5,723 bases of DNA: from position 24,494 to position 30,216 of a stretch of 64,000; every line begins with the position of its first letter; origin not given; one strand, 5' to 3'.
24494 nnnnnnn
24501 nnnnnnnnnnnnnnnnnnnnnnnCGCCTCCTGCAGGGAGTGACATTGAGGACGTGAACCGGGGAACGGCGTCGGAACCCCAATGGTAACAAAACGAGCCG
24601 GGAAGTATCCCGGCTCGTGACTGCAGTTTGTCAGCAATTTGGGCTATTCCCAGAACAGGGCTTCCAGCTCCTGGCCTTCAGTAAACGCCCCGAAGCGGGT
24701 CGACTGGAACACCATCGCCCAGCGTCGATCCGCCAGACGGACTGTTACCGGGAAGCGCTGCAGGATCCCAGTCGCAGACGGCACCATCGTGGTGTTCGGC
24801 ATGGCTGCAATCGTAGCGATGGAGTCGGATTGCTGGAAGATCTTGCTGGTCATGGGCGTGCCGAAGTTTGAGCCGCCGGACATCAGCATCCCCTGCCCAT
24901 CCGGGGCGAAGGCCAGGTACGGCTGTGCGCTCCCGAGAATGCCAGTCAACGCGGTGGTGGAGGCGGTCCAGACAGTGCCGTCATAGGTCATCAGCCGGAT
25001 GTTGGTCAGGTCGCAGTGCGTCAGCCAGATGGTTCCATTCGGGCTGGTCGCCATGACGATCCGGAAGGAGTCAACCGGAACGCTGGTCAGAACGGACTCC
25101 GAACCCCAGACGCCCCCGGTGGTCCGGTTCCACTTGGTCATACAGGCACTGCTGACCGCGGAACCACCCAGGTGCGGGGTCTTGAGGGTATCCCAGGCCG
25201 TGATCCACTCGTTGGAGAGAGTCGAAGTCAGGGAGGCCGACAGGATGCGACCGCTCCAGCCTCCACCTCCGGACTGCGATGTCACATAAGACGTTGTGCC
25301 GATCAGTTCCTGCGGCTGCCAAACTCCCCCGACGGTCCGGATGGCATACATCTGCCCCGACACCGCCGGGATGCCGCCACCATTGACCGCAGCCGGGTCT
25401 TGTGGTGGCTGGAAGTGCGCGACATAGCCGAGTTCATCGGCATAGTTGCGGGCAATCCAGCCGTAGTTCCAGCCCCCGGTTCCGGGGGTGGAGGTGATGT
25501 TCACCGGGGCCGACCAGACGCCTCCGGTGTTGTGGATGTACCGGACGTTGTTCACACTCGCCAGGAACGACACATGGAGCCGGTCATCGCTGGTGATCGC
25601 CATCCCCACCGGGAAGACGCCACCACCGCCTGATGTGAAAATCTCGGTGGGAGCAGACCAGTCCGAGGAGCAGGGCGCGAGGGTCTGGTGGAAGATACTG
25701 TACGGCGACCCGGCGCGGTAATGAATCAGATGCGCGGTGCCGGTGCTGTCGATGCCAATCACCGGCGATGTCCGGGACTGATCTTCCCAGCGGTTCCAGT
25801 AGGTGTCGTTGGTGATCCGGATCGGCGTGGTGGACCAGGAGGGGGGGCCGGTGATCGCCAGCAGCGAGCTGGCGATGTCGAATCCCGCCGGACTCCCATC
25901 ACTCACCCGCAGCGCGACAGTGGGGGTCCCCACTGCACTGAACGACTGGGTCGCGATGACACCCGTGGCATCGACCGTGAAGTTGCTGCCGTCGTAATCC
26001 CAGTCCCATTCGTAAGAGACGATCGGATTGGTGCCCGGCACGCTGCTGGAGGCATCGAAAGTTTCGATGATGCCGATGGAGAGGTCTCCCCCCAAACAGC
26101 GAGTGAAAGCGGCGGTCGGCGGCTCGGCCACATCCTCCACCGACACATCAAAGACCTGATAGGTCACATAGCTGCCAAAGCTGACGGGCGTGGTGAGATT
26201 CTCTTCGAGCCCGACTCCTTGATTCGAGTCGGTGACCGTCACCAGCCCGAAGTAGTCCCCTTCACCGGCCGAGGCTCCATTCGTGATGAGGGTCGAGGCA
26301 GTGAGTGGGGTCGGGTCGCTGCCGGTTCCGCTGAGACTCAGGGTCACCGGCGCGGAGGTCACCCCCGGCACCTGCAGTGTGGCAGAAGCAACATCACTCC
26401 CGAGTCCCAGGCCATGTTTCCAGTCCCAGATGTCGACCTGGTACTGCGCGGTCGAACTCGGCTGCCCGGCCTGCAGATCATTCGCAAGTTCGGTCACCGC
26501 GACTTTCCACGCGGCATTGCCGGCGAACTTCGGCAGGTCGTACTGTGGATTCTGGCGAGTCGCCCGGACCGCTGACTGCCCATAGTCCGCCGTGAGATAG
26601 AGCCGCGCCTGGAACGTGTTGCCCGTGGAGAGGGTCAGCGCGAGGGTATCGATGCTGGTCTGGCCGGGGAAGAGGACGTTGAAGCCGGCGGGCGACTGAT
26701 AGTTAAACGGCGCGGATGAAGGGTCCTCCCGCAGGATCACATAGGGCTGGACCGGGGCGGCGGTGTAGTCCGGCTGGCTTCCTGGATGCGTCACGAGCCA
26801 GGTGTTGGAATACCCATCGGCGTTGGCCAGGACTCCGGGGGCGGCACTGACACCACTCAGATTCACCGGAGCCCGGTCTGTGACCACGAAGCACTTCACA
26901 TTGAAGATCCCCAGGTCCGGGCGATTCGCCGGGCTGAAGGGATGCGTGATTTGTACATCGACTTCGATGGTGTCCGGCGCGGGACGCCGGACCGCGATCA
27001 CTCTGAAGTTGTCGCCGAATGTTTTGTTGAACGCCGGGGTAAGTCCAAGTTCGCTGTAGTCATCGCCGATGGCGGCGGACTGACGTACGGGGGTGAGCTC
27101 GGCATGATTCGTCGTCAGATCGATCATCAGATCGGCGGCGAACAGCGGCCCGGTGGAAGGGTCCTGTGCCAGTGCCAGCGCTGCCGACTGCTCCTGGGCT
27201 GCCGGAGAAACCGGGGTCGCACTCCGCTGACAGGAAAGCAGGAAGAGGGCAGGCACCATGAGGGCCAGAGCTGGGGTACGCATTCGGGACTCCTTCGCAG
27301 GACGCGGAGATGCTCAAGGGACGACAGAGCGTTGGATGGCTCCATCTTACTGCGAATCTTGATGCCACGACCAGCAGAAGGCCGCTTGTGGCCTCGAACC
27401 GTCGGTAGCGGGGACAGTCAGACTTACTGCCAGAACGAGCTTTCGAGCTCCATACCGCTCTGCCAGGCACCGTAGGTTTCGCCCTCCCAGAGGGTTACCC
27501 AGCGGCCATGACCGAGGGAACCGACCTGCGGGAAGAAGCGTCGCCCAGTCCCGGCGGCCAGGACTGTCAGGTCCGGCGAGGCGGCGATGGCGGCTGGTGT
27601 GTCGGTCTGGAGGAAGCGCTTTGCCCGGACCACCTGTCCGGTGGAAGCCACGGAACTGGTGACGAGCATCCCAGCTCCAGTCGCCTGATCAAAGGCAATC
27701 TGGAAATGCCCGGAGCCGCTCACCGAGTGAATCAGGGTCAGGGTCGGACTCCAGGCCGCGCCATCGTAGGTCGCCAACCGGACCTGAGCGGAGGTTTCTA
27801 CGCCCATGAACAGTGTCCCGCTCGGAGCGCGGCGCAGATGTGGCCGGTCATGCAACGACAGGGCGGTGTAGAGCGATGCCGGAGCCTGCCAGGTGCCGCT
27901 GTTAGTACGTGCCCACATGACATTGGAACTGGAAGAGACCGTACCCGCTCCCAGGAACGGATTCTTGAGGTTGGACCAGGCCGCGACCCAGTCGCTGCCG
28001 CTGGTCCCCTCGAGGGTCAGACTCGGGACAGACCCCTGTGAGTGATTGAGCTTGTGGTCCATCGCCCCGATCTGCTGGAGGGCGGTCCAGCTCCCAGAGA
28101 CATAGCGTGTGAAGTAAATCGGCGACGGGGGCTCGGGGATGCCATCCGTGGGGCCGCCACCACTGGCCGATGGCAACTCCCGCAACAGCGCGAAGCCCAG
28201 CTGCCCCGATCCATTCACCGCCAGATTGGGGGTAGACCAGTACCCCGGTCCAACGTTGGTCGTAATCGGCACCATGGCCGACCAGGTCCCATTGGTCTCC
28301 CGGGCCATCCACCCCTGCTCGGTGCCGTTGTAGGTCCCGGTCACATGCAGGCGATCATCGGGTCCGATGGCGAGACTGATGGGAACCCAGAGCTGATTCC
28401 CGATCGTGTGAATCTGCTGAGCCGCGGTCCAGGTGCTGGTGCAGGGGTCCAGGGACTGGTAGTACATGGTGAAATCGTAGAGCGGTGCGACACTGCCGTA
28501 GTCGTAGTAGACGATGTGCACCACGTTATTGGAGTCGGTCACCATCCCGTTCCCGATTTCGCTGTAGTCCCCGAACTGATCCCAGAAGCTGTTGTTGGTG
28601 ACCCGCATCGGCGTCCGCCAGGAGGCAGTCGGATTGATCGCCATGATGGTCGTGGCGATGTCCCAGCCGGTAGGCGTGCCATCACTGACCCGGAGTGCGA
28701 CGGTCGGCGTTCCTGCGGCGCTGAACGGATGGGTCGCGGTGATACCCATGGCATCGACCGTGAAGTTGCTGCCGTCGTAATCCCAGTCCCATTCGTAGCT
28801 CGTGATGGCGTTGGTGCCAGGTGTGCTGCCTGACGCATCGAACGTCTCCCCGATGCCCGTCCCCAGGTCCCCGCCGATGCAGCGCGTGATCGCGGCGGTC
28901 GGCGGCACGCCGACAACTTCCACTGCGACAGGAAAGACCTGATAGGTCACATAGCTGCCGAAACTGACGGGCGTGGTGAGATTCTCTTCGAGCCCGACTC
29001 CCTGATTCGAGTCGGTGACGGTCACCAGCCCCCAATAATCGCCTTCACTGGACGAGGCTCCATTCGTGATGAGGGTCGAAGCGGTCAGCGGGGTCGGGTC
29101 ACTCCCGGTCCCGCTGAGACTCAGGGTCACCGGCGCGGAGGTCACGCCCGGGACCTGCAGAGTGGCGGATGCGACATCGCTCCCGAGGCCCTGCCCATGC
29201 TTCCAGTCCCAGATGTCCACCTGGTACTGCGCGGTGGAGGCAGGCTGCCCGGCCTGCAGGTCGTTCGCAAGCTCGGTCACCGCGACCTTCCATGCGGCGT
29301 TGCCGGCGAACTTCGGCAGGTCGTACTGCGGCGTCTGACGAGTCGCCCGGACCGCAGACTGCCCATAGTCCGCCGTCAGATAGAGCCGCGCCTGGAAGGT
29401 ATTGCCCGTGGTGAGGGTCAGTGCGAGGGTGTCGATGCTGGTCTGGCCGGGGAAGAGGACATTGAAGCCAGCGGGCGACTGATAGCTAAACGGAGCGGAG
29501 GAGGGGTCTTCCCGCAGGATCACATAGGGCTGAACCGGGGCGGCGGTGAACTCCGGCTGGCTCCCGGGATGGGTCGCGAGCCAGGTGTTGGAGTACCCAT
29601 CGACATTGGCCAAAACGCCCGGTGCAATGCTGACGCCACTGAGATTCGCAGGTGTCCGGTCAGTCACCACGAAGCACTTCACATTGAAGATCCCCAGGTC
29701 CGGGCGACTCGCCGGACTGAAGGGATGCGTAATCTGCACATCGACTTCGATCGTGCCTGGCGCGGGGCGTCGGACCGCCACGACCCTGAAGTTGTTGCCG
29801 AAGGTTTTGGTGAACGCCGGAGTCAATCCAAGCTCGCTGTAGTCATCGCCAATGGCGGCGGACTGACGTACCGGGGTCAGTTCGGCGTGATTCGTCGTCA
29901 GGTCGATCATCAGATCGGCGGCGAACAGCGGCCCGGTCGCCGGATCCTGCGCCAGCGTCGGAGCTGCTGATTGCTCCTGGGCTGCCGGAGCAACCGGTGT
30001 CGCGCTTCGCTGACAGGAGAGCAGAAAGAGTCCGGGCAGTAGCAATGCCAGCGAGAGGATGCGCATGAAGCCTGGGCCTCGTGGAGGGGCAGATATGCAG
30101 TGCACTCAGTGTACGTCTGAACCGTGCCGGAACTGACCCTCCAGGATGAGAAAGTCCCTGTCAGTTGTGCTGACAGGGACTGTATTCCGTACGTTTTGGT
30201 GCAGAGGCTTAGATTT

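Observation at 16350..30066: Head-to-tail array of five ~880-900 aa paralogous lipoproteins built on an N-terminal module I cannot assign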

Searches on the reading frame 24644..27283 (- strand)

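Call 3: search_protein_families(library=pfam, proteins=[window:24644-27283:-], max_evalue=1)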
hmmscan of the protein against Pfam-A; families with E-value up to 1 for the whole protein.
window:24644-27283:- (879 aa): 1 family
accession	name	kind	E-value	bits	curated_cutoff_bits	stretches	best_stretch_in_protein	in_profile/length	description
PF18911.6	PKD_4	-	8.6e-05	23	27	1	408-464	21-72/85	PKD domain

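Call 4: search_protein_families(library=ncbifam, proteins=[window:24644-27283:-], max_evalue=1)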
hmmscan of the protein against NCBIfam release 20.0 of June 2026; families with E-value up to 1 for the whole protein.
window:24644-27283:- (879 aa): 1 family
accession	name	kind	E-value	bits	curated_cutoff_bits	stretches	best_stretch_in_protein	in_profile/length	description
NF005566.0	PRK07236.1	subfamily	0.1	11.5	333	1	212-266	129-181/386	hypothetical protein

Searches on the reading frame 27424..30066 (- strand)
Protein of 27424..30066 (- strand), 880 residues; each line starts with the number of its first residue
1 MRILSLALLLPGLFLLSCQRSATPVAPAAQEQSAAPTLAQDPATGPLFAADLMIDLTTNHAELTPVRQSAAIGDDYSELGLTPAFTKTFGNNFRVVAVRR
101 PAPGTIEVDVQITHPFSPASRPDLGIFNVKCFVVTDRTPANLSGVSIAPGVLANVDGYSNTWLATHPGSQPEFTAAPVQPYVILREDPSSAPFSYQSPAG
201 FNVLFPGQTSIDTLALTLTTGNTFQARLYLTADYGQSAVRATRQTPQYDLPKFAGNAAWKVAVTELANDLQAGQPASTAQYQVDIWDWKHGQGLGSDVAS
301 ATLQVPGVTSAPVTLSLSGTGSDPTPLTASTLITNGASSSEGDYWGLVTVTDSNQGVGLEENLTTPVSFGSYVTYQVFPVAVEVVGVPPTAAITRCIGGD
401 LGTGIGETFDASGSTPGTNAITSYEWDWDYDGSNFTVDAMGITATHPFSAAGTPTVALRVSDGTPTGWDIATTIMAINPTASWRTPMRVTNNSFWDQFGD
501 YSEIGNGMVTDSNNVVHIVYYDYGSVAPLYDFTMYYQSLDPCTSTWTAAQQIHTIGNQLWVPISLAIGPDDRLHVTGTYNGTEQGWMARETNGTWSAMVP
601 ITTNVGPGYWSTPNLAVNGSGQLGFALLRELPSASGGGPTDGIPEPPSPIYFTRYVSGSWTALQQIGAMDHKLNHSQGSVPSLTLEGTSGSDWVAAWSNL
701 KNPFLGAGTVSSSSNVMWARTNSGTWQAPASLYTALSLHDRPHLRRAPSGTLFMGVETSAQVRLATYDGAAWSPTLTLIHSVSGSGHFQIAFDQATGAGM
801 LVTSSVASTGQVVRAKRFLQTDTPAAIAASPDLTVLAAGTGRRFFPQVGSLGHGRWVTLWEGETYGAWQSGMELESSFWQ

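Call 3: search_protein_families(library=pfam, proteins=[window:27424-30066:-], max_evalue=1)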
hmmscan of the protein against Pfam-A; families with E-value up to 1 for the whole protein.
window:27424-30066:- (880 aa): 2 families
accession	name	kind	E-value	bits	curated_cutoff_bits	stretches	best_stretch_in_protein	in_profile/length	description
PF18911.6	PKD_4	-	1.9e-07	31.5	27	1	408-465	21-73/85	PKD domain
PF00801.26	PKD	-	0.29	11.6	23.5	1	409-463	19-68/80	PKD domain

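Call 4: search_protein_families(library=ncbifam, proteins=[window:27424-30066:-], max_evalue=1)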
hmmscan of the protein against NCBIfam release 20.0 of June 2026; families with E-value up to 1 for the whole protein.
window:27424-30066:- (880 aa): 2 families
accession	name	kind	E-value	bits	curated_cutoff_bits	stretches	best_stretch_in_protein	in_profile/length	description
NF011218.0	PRK14625.1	equivalog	0.074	13.4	151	1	663-694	8-39/109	hypothetical protein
NF005566.0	PRK07236.1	subfamily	0.075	11.9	333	1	212-266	129-181/386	hypothetical protein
